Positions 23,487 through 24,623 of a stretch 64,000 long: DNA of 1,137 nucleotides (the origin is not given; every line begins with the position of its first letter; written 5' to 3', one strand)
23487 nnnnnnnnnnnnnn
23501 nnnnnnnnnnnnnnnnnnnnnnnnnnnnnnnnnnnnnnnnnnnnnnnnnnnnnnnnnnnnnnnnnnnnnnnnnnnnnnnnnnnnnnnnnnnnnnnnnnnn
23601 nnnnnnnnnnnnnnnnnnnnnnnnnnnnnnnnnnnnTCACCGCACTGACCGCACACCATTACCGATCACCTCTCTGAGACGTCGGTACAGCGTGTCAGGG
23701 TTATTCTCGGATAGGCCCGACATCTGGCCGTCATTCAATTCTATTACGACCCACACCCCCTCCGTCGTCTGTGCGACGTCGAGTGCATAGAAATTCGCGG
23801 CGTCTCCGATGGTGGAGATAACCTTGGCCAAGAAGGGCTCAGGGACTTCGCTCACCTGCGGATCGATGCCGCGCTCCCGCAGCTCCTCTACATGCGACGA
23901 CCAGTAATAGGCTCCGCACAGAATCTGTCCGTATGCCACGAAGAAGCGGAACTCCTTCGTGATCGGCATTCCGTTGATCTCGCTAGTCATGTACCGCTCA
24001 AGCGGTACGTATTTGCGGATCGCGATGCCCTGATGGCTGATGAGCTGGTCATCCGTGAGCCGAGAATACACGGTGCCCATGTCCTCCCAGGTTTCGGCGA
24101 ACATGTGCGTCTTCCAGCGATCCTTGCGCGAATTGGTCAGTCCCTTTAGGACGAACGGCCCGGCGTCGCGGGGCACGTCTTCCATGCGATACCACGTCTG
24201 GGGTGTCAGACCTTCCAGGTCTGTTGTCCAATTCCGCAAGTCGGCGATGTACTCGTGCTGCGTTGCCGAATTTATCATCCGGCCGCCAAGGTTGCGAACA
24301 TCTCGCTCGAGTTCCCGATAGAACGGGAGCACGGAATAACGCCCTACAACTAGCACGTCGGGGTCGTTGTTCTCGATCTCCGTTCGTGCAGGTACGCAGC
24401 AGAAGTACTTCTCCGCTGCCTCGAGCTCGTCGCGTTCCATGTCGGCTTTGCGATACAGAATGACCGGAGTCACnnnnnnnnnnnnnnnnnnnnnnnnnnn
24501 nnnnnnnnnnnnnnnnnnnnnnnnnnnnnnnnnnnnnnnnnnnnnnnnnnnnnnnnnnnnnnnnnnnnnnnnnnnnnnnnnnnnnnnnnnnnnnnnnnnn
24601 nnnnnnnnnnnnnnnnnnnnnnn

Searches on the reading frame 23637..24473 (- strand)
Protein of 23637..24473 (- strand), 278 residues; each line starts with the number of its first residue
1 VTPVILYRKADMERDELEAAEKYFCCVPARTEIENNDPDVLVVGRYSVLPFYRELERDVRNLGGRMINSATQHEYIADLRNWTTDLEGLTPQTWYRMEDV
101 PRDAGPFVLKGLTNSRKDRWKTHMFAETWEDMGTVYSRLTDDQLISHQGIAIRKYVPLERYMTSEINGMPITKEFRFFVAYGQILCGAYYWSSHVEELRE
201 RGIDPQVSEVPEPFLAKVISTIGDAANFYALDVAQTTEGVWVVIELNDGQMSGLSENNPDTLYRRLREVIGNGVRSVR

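Call 7: search_protein_families(library=pfam, proteins=[window:23637-24473:-], max_evalue=0.001)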
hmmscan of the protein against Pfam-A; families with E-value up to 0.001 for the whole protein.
window:23637-24473:- (278 aa): 2 families
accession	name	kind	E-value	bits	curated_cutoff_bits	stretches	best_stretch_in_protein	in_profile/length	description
PF14243.11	R2K_3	-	2.2e-24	86.9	26.3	1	104-266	6-169/169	ATP-grasp domain, R2K clade family 3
PF18299.6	R2K_2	-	6.2e-16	59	26.2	1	167-262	60-144/147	ATP-grasp domain, R2K clade family 2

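Call 87: search_protein_families(library=padloc, proteins=[window:23637-24473:-], max_evalue=0.01)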
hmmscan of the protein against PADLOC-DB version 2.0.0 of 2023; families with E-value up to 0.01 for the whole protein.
window:23637-24473:- (278 aa): 0 families
